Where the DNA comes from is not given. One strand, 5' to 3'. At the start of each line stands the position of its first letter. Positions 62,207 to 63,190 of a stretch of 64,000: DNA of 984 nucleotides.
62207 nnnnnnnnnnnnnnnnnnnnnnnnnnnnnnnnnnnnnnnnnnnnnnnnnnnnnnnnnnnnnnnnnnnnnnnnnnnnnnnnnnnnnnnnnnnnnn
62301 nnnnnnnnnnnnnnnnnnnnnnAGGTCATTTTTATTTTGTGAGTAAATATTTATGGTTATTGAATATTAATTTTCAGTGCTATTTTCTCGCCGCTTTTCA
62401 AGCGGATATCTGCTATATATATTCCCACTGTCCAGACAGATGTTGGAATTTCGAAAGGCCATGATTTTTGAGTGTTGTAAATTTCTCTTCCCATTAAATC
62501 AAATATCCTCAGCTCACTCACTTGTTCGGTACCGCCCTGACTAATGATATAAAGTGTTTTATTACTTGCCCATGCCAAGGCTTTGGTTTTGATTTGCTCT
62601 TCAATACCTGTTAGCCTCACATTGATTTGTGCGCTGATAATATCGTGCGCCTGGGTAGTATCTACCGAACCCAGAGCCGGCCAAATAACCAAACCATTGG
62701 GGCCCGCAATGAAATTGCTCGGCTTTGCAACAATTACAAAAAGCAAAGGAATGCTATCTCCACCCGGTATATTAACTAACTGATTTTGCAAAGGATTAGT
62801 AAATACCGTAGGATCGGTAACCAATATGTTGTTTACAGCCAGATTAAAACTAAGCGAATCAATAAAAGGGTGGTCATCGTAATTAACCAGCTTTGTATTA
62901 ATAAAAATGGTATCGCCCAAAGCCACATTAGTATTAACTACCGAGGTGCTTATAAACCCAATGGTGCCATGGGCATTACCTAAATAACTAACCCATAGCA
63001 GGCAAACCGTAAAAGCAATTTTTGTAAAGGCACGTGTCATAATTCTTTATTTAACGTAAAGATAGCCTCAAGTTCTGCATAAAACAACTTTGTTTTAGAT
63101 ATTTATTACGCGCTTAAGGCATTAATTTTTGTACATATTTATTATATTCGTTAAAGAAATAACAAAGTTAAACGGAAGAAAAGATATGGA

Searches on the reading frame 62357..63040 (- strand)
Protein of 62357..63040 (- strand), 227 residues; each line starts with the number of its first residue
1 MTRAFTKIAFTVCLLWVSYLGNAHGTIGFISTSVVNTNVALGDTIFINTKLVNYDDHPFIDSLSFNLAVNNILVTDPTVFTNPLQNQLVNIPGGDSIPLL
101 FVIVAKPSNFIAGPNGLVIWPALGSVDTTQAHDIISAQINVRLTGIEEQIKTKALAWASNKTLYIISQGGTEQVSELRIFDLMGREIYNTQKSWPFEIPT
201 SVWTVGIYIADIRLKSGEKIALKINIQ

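Call 3: search_protein_families(library=pfam, proteins=[window:62357-63040:-], max_evalue=1)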
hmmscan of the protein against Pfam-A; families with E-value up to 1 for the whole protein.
window:62357-63040:- (227 aa): 1 family
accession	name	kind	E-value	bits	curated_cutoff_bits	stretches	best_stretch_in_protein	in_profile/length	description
PF18962.6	Por_Secre_tail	-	0.0018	19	27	1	160-223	7-72/75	Secretion system C-terminal sorting domain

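Call 4: search_protein_families(library=ncbifam, proteins=[window:62357-63040:-], max_evalue=1)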
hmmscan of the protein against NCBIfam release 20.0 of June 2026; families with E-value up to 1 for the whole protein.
window:62357-63040:- (227 aa): 3 families
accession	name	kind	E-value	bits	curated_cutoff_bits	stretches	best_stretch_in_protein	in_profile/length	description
TIGR04183.1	Por_Secre_tail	domain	0.00053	19.9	23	1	162-226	8-71/72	T9SS type A sorting domain-containing protein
NF033708.1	T9SS_Cterm_ChiA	domain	0.0022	17.8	40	1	178-224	5-53/55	T9SS sorting signal type C domain-containing protein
NF038113.1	T9SSA_dep_M36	equivalog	0.078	11.1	885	1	159-216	800-859/869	T9SS-dependent M36 family metallopeptidase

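Call 26: find_homologous_proteins(query=window:62357-63040:-, max_evalue=0.001)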
Query window:62357-63040:- (227 aa): 3 proteins with E <= 0.001 among 227 candidates.
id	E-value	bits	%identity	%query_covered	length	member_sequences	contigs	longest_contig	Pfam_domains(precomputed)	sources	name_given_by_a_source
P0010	8.8e-145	498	100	100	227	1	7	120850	-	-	-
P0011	1.5e-40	157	40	98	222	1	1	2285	-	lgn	-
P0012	1.1e-37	148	43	87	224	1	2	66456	-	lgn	-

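Call 28: find_encoding_contigs(protein=P0012, flank=8000, max_places=3)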
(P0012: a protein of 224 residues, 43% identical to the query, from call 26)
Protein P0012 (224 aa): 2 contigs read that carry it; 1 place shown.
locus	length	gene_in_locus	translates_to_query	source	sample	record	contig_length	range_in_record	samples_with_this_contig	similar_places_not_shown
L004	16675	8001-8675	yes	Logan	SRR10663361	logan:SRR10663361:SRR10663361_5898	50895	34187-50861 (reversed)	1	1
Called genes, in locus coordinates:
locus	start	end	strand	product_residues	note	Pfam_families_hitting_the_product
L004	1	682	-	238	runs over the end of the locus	?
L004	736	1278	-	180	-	PF13174:TPR_6 (faint)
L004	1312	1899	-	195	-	PF00677:Lum_binding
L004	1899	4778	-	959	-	PF13585:CHU_C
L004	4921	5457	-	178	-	-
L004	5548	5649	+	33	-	-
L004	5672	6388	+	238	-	-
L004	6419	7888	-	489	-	-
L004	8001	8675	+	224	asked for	-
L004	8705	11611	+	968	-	PF25293:Beta-prop_EMC1_N (faint), PF06739:SBBP, PF18962:Por_Secre_tail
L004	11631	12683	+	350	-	-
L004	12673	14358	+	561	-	PF00664:ABC_membrane, PF00005:ABC_tran, PF13304:AAA_21 (faint)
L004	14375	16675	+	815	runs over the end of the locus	PF13620:CarboxypepD_reg, PF13715:CarbopepD_reg_2, PF07715:Plug, PF14905:OMP_b-brl_3, PF00593:TonB_dep_Rec_b-barrel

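Call 29: find_encoding_contigs(protein=P0011, flank=8000, max_places=3)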
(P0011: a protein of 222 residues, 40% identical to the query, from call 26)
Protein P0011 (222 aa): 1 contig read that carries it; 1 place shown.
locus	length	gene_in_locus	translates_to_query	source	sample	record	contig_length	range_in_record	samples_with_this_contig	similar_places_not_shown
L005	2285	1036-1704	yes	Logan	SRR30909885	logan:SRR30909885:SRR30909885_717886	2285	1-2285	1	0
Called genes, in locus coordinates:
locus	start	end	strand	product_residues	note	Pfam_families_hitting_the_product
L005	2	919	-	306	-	?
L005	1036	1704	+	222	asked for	-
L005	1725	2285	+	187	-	?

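Call 64: predict_structure(alignment_id=A1)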
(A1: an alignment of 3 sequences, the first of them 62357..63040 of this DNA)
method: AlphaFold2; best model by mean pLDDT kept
length: 227 residues; sequences in the alignment: 3
mean_pLDDT: 68.6   pTM: 0.46
mean pLDDT of the five models: 68.6, 56.2, 55.5, 49.4, 47.4
residues with pLDDT >= 90: 3; 70-90: 125; 50-70: 69; < 50: 30
segments of 3 or more residues with pLDDT < 50: 14-24, 112-114, 126-129, 143-152
pLDDT, mean of each block of 10 residues (from residue 1): 54 46 58 58 74 81 80 78 79 83 68 62 55 60 38 60 72 75 85 83 78 80 70
secondary structure, 60 per line:
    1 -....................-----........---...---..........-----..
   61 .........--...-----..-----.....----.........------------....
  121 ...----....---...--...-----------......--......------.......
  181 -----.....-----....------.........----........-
elements in order: H2-21 E27-34 E38-40 E44-53 E59-69 E72-74 E87-91 E96-104 E117-123 E135-137 E140-142 E154-159 E162-167 E174-180 E186-190 E196-199 E206-214 E219-226

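Call 67: fold_search(model_id=the predicted structure, library=pdb)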
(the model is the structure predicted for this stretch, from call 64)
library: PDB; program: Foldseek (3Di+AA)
matches with E <= 10: 1904; with E <= 0.001: 296
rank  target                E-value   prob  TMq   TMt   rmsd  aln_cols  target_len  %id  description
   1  6a8p_C                3.0e-06  1.00  0.35  0.14  16.7       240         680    8  Transglutaminase 2 mutant G224V in complex with GTP (released 2018-09-26)
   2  4kkp_B                3.3e-06  1.00  0.33  0.32  15.0       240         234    9  Crystal structure of Vibrio cholerae RbmA (crystal form 2) (released 2013-05-22)
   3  6a8p_A                3.9e-06  1.00  0.36  0.15  16.4       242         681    9  Transglutaminase 2 mutant G224V in complex with GTP (released 2018-09-26)
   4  1ggt_A                4.1e-06  1.00  0.33  0.13  14.9       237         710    8  THREE-DIMENSIONAL STRUCTURE OF A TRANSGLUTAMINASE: HUMAN BLOOD COAGULATION FACTOR XIII (released 1995-07-31)
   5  8csw                  5.0e-06  1.00  0.35  0.15  16.8       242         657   10  Local refinement of protein 4.2 in Class 2 of erythrocyte ankyrin-1 complex (released 2022-07-20)
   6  1f13_B                5.0e-06  1.00  0.33  0.13  15.0       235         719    9  RECOMBINANT HUMAN CELLULAR COAGULATION FACTOR XIII (released 1998-08-12)
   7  7uzs                  5.8e-06  1.00  0.35  0.15  16.9       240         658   10  Protein 4.2 (local refinement from consensus reconstruction of ankyrin complex classes) (released 2022-07-20)
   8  4b0m_M                7.5e-06  1.00  0.22  0.23  17.8       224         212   14  Complex of the Caf1AN usher domain, Caf1M chaperone and Caf1 subunit from Yersinia pestis (released 2012-09-26)
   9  3s3j_A                8.3e-06  1.00  0.34  0.14  14.7       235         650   10  Transglutaminase 2 in complex with a novel inhibitor (released 2012-06-06)
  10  4pyg_A                8.3e-06  1.00  0.33  0.14  15.0       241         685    9  Transglutaminase2 complexed with GTP (released 2015-02-11)
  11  6kzb_B                8.7e-06  1.00  0.34  0.14  15.1       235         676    9  Transglutaminase2 complexed with calcium (released 2020-12-09)
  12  8cmt_A                1.0e-05  1.00  0.33  0.13  15.3       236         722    8  Structure of the plasma coagulation Factor XIII A2B2 heterotetrameric complex. (released 2024-09-11)
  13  6kzb_A                1.1e-05  1.00  0.33  0.14  15.0       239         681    9  Transglutaminase2 complexed with calcium (released 2020-12-09)
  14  6kzb_C                1.1e-05  1.00  0.35  0.15  15.0       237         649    8  Transglutaminase2 complexed with calcium (released 2020-12-09)
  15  1f13_A                1.1e-05  1.00  0.33  0.13  15.1       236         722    9  RECOMBINANT HUMAN CELLULAR COAGULATION FACTOR XIII (released 1998-08-12)
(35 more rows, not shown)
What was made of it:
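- Tried and rejected: Structure of the upstream protein: two generic beta-sandwiches, which is uninformative (calls 64, 67).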

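Call 69: search_protein_families(library=ncbifam, alignment_id=A1, max_evalue=0.01)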
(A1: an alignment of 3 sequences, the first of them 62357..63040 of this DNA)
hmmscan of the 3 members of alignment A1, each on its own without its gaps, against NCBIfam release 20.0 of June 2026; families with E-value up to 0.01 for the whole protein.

A. member 1, window:62357-63040:- (227 aa): 2 families
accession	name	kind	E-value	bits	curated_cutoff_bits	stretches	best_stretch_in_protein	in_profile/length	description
TIGR04183.1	Por_Secre_tail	domain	0.00053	19.9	23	1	162-226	8-71/72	T9SS type A sorting domain-containing protein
NF033708.1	T9SS_Cterm_ChiA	domain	0.0022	17.8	40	1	178-224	5-53/55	T9SS sorting signal type C domain-containing protein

B. families by the number of members that match (of 3 scanned): 4 families
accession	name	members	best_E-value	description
TIGR04183.1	Por_Secre_tail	3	6.8e-07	T9SS type A sorting domain-containing protein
NF033510.3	Ca_tandemer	1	0.00012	Ca2+-stabilized repeat-containing adhesin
NF033708.1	T9SS_Cterm_ChiA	1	0.0022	T9SS sorting signal type C domain-containing protein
NF038113.1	T9SSA_dep_M36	1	0.0037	T9SS-dependent M36 family metallopeptidase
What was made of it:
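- Checked: However, all three members of its family hit TIGR04183, with a best E of 6.8e-7 (call 69).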

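Call 72: find_encoding_contigs(protein=P0010, flank=4000, max_places=10)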
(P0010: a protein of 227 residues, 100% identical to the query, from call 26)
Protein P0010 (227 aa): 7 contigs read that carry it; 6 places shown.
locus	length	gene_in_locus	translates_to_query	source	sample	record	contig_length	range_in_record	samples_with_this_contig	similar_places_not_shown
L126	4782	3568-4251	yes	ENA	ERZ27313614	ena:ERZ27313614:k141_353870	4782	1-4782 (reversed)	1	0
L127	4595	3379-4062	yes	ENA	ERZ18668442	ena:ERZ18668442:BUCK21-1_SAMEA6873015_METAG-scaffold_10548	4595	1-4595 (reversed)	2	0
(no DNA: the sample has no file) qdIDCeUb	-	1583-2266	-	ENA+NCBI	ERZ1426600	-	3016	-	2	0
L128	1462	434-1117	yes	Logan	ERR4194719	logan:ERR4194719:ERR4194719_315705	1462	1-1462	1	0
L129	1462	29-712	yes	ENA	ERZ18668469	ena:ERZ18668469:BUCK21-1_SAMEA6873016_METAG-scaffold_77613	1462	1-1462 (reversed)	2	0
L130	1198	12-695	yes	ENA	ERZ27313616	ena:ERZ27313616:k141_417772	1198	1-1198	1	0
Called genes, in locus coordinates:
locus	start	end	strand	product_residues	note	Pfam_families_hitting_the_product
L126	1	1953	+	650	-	?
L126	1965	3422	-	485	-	-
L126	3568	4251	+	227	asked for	-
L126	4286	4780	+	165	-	?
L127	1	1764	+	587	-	?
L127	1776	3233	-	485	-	-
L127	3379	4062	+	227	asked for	-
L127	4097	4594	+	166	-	?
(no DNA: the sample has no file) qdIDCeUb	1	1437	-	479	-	?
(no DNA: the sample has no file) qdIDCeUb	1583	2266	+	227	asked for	-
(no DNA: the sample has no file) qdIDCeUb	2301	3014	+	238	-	?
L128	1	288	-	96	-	?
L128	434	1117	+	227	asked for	-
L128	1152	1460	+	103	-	?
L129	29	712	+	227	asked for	-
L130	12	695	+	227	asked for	-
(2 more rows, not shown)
